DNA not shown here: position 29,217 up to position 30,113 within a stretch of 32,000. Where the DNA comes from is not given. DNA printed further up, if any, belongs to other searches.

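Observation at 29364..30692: Second sigma-TM-sensor fusion whose extracytoplasmic domain is a paralog of the first, again next to a wall-anchored protein gene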

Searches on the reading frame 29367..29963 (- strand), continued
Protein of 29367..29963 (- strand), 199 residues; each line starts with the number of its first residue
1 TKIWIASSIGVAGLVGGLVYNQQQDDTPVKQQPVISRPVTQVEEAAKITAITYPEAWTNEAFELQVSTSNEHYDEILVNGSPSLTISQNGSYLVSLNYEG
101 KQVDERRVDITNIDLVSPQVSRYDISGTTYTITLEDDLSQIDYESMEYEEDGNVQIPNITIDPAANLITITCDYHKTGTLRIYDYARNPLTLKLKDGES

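Call 71: list_cluster_members(proteins=[P0004, P0006, P0008, P0022, P0031, P0079, P0115, P0130, P0150, P0032])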
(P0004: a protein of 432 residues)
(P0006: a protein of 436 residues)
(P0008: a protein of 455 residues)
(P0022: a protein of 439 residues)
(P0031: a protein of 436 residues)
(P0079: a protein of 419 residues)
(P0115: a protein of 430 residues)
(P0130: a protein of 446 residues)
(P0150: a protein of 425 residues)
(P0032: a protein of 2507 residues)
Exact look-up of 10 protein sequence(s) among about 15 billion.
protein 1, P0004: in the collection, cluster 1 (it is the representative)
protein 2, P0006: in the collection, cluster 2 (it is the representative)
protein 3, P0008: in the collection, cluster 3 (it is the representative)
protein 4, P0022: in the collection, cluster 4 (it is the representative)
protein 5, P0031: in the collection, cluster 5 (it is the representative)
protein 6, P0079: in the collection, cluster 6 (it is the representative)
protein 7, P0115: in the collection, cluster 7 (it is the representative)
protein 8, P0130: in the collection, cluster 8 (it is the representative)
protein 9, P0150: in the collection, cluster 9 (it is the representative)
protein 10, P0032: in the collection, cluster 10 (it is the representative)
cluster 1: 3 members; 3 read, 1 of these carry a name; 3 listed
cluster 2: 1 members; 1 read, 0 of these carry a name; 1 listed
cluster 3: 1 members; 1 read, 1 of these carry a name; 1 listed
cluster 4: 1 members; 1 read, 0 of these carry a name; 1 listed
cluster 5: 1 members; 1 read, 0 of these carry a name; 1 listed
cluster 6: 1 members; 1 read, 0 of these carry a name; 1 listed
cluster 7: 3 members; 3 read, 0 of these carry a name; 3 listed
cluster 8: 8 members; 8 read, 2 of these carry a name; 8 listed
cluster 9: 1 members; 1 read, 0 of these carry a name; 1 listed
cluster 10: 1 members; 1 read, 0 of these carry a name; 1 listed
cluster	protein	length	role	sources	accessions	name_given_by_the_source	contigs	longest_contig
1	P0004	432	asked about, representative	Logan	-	-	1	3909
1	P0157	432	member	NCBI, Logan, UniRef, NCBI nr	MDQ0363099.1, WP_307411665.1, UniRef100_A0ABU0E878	RNA polymerase sigma factor [Breznakia pachnodae] | RNA polymerase sigma factor (Sigma-70 family) n=1 Tax=Breznakia pachnodae TaxID=265178 ... | sigma-70 family RNA polymerase sigma factor [Breznakia pachnodae]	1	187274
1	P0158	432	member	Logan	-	-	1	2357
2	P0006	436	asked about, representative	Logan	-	-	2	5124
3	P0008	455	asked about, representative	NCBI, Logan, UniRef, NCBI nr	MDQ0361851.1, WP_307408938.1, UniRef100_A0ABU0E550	sigma-70 family RNA polymerase sigma factor [Breznakia pachnodae] | RNA polymerase sigma factor (Sigma-70 family) n=1 Tax=Breznakia pachnodae TaxID=265178 ...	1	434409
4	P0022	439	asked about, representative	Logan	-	-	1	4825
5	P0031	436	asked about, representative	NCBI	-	-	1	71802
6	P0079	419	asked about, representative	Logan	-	-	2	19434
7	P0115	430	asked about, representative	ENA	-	-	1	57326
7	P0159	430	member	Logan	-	-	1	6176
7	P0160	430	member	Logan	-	-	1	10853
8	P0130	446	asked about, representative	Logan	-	-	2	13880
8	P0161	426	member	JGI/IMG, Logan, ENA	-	RNA polymerase sigma factor (sigma-70 family)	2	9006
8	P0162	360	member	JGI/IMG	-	hypothetical protein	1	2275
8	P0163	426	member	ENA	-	-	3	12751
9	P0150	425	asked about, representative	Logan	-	-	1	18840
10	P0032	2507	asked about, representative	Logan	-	-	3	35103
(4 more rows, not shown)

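Call 77: predict_structure(alignment_id=A3)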
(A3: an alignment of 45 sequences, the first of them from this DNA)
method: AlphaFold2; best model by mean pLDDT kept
length: 166 residues; sequences in the alignment: 45
mean_pLDDT: 94.7   pTM: 0.82
mean pLDDT of the five models: 94.7, 94.5, 94.3, 94.1, 93.9
residues with pLDDT >= 90: 142; 70-90: 21; 50-70: 2; < 50: 1
segments of 3 or more residues with pLDDT < 50: none
pLDDT, mean of each block of 10 residues (from residue 1): 86 98 98 98 98 98 98 98 98 94 97 93 91 95 92 97 68
secondary structure, 60 per line:
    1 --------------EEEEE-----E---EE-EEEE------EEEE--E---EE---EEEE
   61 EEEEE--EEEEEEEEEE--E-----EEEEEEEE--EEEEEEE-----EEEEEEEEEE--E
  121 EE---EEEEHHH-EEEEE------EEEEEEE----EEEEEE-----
elements in order: E15-19 E32-35 E42-45 E57-65 E68-77 E86-93 E96-102 E108-117 E120-122 E126-129 E134-138 E145-151 E156-161

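Call 80: fold_search(model_id=the predicted structure, library=pdb)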
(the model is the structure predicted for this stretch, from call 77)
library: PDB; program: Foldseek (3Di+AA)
matches with E <= 10: 1170; with E <= 0.001: 5
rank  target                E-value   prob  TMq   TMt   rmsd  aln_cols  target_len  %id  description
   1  6e57_D                6.0e-04  0.99  0.25  0.13  13.2       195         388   14  Bacteroides ovatus mixed-linkage glucan utilization locus (MLGUL) SGBP-B in complex with mixed-linkage heptasaccharide (released 2019-05-29)
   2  1axi_B                7.0e-04  1.00  0.33  0.29  10.3       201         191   12  STRUCTURAL PLASTICITY AT THE HGH:HGHBP INTERFACE (released 1998-01-28)
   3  2wim_A                7.4e-04  1.00  0.42  0.29   8.6       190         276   14  Crystal structure of NCAM2 IG1-3 (released 2010-08-25)
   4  3mtr_A                7.4e-04  1.00  0.37  0.33   9.9       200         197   13  Crystal structure of the Ig5-FN1 tandem of human NCAM (released 2010-06-23)
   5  6e57_A                9.6e-04  0.99  0.29  0.15  13.9       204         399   14  Bacteroides ovatus mixed-linkage glucan utilization locus (MLGUL) SGBP-B in complex with mixed-linkage heptasaccharide (released 2019-05-29)
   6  3mtr_B                1.1e-03  1.00  0.32  0.29  10.6       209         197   12  Crystal structure of the Ig5-FN1 tandem of human NCAM (released 2010-06-23)
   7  3hhr_C                1.3e-03  1.00  0.35  0.31   9.9       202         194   13  HUMAN GROWTH HORMONE AND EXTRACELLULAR DOMAIN OF ITS RECEPTOR: CRYSTAL STRUCTURE OF THE COMPLEX (released 1994-04-30)
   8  2aew_A                1.3e-03  0.99  0.29  0.26  11.4       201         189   13  A model for growth hormone receptor activation based on subunit rotation within a receptor dimer (released 2005-11-01)
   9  4m03                  1.7e-03  0.98  0.33  0.33  13.0       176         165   18  C-terminal fragment(residues 576-751) of binding region of SraP (released 2014-06-18)
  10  2wv3                  2.2e-03  0.99  0.32  0.29  10.2       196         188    7  Neuroplastin-55 binds to and signals through the fibroblast growth factor receptor (released 2009-12-15)
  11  7y9a_A                2.3e-03  1.00  0.37  0.34   7.5       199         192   11  Crystal structure of sDscam Ig1-2 domains, isoform beta2v6 (released 2023-05-24)
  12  4wrl_C                3.0e-03  0.99  0.32  0.22   9.5       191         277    9  Structure of the human CSF-1:CSF-1R complex (released 2015-08-12)
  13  6u6t_B                3.3e-03  1.00  0.38  0.27   7.6       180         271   14  Neuronal growth regulator 1 (NEGR1) (released 2020-08-12)
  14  5v5v_G                4.1e-03  1.00  0.39  0.36   7.7       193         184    9  Complex of NLGN2 with MDGA1 Ig1-Ig2 (released 2017-07-05)
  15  5k6x_B                4.8e-03  1.00  0.40  0.23   6.7       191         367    9  Sidekick-2 immunoglobulin domains 1-4, crystal form 1 (released 2016-09-28)
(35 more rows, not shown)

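Call 85: find_encoding_contigs(protein=P0134, flank=5000, max_places=2)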
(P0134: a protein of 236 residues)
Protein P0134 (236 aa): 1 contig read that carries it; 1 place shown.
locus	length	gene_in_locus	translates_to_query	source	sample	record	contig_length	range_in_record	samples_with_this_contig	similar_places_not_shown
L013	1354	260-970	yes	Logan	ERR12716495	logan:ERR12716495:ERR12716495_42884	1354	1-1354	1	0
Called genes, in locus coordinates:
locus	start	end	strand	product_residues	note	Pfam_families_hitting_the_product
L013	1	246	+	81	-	?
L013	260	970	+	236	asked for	-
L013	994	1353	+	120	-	?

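Call 86: find_encoding_contigs(protein=P0137, flank=5000, max_places=2)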
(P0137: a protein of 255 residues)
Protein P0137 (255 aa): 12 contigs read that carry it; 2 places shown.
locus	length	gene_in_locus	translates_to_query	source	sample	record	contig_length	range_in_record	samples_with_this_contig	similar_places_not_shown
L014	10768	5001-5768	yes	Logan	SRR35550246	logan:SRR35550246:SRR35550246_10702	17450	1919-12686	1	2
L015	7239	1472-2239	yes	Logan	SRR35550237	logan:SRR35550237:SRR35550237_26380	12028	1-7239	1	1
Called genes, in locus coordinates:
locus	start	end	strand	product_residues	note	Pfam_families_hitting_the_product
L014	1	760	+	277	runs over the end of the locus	-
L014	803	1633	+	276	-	PF02463:SMC_N, PF00005:ABC_tran, PF13304:AAA_21 (faint), PF13401:AAA_22 (faint), PF27471:EcfA1_C (weak)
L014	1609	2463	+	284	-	PF02463:SMC_N, PF00005:ABC_tran, PF13555:AAA_29 (weak), PF13304:AAA_21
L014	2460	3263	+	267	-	PF02361:CbiQ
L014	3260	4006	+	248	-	PF01416:PseudoU_synth_1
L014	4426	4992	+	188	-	PF07638:Sigma70_ECF, PF04542:Sigma70_r2, PF08281:Sigma70_r4_2, PF04545:Sigma70_r4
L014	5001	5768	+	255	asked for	-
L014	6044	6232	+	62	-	-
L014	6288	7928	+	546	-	-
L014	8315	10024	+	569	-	PF00092:VWA (faint), PF13519:VWA_2 (faint), PF21426:GBS104-like_Ig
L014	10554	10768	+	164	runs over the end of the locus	PF01527:HTH_Tnp_1 (faint), PF13518:HTH_28 (faint)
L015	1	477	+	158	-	?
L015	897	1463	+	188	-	PF07638:Sigma70_ECF, PF04542:Sigma70_r2, PF08281:Sigma70_r4_2, PF04545:Sigma70_r4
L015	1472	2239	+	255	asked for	-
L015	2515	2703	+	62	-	-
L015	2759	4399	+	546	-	-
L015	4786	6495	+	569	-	PF00092:VWA (faint), PF13519:VWA_2 (faint), PF21426:GBS104-like_Ig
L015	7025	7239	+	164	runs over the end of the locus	PF01527:HTH_Tnp_1 (faint), PF13518:HTH_28 (faint)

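Call 90: find_encoding_contigs(protein=P0115, flank=7000, max_places=1)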
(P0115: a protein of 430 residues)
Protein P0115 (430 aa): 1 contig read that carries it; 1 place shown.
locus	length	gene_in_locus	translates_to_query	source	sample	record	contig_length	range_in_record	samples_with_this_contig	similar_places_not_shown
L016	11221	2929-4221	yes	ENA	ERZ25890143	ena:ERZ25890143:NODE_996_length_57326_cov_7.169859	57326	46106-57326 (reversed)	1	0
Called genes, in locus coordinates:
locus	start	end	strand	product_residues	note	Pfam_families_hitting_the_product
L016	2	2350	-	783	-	?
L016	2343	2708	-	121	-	-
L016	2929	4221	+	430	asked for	PF04545:Sigma70_r4, PF08281:Sigma70_r4_2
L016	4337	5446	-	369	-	PF01636:APH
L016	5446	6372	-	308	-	PF00483:NTP_transferase (weak)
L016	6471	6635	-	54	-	PF21844:DUF6903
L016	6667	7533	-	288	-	PF00528:BPD_transp_1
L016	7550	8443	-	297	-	PF00528:BPD_transp_1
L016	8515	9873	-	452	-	PF01547:SBP_bac_1, PF13343:SBP_bac_6 (faint)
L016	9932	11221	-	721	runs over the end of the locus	PF09508:Lact_bio_phlase, PF17385:LBP_M, PF17386:LBP_C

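Call 91: find_encoding_contigs(protein=P0150, flank=7000, max_places=1)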
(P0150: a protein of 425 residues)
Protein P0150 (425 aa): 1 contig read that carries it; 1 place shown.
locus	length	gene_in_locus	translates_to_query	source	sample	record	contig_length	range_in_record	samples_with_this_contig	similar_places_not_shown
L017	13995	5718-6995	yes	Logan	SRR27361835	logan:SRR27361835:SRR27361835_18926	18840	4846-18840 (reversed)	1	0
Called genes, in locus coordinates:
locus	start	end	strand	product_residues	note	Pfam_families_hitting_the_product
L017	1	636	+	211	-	?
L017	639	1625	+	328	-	PF02195:ParB_N, PF17762:HTH_ParB, PF23552:ParB_C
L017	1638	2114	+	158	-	PF14584:DUF4446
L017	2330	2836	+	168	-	-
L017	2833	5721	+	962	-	PF17802:SpaA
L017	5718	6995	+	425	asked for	PF07638:Sigma70_ECF, PF04542:Sigma70_r2, PF04545:Sigma70_r4 (weak), PF08281:Sigma70_r4_2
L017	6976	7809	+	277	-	-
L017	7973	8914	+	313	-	PF03547:Mem_trans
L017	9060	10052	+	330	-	PF01145:Band_7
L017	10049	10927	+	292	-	PF01145:Band_7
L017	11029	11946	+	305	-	PF00126:HTH_1, PF03466:LysR_substrate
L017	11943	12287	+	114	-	-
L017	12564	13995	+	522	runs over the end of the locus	PF03460:NIR_SIR_ferr, PF01077:NIR_SIR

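Call 93: search_protein_families(library=pfam, proteins=[P0137, P0134, P0136, P0122, P0126, P0151, L014:6288-7925:+, L008:11328-14276:+, L011:6722-8833:+], max_evalue=0.1)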
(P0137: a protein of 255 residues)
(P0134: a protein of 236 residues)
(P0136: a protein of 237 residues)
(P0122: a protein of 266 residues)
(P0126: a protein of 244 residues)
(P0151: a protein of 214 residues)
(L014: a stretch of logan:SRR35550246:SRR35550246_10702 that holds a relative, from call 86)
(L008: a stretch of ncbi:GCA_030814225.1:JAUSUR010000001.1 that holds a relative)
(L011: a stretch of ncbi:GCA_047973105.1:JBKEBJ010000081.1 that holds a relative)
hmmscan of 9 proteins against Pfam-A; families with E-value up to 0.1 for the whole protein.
P0137 (255 aa): 3 families
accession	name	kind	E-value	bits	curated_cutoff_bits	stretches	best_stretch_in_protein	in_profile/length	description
PF11721.14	Malectin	-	0.0045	17.4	23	1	88-152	14-82/163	Malectin domain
PF01105.29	EMP24_GP25L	-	0.016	15.7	25.9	1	102-165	23-93/182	emp24/gp25L/p24 family/GOLD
PF06832.18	BiPBP_C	-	0.04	14.3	26.8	1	90-160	21-87/90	Penicillin-Binding Protein C-terminus Family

P0134 (236 aa): 1 family
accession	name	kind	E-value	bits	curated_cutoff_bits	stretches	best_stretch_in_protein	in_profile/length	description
PF21602.3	GldM_3rd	-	0.041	14.6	25.2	1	98-145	27-72/82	GldM third domain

P0136 (237 aa): 0 families

P0122 (266 aa): 1 family
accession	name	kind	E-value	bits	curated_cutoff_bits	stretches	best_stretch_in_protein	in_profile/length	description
PF13620.12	CarboxypepD_reg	-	0.083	13.7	32.3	0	118-168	19-70/82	Carboxypeptidase regulatory-like domain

P0126 (244 aa): 0 families

P0151 (214 aa): 2 families
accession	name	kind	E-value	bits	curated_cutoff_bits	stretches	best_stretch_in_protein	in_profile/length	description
PF12245.14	Big_3_2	-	0.018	15.7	23.3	0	150-204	40-110/122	Bacterial Ig-like domain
PF17280.7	DUF5345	-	0.078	13.6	27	0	12-47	27-62/77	Family of unknown function (DUF5345)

L014:6288-7925:+ (546 aa): 2 families
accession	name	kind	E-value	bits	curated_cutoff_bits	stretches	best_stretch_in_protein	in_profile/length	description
PF00746.26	Gram_pos_anchor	-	0.00022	21.5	20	1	510-543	10-43/43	LPXTG cell wall anchor motif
PF24691.1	TreTu_C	-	0.092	13.8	27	0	171-217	36-78/100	TreTu toxin, C-terminal domain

L008:11328-14276:+ (983 aa): 2 families
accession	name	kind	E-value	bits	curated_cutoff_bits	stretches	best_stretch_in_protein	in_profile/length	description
PF06458.18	MucBP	-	0.011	16.9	23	1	865-927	6-63/63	MucBP domain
PF12327.13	FtsZ_C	-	0.034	14.9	27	1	874-916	50-92/95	FtsZ family, C-terminal domain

L011:6722-8833:+ (704 aa): 2 families
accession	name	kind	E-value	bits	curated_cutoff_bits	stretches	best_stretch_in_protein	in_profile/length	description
PF13519.12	VWA_2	-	3e-05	25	27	1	305-363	51-106/107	von Willebrand factor type A domain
PF00092.34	VWA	-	0.00025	21.8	23.8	0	312-365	60-115/174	von Willebrand factor type A domain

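Call 95: search_solved_structures(query=A3, max_evalue=1)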
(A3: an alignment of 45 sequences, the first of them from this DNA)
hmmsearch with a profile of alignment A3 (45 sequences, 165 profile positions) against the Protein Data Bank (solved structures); distinct sequences matched with E-value up to 1: 3.
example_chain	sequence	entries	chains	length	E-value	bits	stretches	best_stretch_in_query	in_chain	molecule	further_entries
4hfo_A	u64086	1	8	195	0.072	15.7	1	55-87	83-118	Biogenic amine-binding protein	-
4ge1_A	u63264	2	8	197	0.074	15.7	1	55-87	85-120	Biogenic amine-binding protein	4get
2hev_F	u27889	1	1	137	0.13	14.9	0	21-56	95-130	Tumor necrosis factor ligand superfamily member 4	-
